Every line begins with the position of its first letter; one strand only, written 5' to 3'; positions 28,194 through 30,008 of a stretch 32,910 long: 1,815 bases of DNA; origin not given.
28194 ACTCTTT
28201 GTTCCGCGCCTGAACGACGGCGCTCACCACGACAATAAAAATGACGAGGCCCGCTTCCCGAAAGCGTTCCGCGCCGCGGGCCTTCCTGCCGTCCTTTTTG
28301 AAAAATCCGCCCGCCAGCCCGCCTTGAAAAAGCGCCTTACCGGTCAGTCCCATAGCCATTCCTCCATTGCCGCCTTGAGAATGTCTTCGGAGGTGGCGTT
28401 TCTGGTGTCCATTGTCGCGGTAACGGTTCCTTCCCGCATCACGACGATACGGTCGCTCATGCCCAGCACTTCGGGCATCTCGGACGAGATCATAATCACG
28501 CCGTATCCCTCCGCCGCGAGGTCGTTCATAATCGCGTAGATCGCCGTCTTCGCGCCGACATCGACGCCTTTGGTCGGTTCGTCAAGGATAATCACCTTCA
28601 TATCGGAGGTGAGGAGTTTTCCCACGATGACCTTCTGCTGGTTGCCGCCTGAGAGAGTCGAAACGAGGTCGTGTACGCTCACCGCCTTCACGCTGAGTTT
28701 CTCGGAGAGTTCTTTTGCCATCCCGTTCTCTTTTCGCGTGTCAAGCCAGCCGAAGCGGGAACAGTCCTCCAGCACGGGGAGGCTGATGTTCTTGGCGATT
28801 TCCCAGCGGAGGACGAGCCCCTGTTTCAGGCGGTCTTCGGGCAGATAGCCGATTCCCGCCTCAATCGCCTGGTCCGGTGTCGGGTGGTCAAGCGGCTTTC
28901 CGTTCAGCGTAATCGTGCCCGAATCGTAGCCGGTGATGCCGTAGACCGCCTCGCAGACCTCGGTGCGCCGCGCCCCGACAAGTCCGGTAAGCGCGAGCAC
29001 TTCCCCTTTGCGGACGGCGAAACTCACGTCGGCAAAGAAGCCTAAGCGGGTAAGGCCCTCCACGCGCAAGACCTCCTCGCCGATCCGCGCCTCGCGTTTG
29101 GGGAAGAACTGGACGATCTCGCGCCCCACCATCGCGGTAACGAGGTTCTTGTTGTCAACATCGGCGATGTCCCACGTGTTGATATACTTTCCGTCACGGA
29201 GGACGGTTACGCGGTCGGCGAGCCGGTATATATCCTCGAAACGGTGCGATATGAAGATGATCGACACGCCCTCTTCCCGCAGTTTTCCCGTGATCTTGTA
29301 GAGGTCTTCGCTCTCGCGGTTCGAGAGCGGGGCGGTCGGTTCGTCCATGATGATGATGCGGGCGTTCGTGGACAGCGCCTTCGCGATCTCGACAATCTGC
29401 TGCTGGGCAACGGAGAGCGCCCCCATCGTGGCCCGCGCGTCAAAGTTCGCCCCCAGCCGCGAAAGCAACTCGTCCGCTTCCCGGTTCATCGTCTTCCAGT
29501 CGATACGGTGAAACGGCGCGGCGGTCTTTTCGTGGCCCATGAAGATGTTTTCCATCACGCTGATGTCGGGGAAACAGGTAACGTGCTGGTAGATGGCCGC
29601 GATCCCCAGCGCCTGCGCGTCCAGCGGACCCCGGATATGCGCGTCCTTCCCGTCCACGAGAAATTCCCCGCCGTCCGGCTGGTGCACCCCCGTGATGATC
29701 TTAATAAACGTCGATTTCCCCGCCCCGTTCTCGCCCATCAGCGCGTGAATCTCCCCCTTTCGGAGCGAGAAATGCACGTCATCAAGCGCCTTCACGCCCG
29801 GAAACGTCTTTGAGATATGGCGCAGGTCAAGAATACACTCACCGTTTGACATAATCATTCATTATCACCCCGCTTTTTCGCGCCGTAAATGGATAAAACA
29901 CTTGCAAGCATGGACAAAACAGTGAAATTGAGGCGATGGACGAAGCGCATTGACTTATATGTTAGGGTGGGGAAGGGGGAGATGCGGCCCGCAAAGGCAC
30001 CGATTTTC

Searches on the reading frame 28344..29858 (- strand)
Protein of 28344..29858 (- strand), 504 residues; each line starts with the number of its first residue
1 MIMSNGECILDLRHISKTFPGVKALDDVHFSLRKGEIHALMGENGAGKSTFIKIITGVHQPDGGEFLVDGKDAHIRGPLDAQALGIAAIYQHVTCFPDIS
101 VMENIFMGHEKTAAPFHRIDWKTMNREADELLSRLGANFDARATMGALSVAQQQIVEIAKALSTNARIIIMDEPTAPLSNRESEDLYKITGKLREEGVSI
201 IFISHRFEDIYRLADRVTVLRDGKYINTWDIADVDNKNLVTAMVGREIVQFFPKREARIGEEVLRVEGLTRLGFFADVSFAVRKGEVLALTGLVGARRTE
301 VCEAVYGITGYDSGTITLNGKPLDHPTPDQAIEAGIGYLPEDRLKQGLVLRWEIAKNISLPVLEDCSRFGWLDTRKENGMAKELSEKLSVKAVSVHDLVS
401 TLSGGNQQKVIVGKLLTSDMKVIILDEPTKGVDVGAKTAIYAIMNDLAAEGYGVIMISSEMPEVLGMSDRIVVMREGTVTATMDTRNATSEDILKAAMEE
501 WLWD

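Call 4: search_protein_families(library=pfam, proteins=[window:28344-29858:-])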
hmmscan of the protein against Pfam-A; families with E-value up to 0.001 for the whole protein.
window:28344-29858:- (504 aa): 3 families
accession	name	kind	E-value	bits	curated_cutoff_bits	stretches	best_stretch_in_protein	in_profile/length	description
PF00005.33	ABC_tran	-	1.5e-52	178.3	25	2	25-176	1-137/137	ABC transporter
PF13304.12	AAA_21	-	1.6e-05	25.5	27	0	37-63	1-44/304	AAA domain, putative AbiEii toxin, Type IV TA system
PF13604.12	AAA_30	-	0.00086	19.5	27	0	36-68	19-51/191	AAA domain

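Call 18: find_encoding_contigs(protein=window:28344-29858:-, flank=8000, max_places=10)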
Protein window:28344-29858:- (504 aa): 1 contig read that carries it; 1 place shown.
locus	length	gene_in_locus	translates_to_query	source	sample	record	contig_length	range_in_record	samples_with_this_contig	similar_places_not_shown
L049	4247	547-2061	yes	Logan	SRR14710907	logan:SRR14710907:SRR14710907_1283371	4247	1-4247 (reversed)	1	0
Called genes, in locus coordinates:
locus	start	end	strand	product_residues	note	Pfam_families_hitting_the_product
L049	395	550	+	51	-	-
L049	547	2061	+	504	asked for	PF00005:ABC_tran, PF13304:AAA_21 (faint), PF00005:ABC_tran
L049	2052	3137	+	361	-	PF02653:BPD_transp_2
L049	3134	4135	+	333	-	PF02653:BPD_transp_2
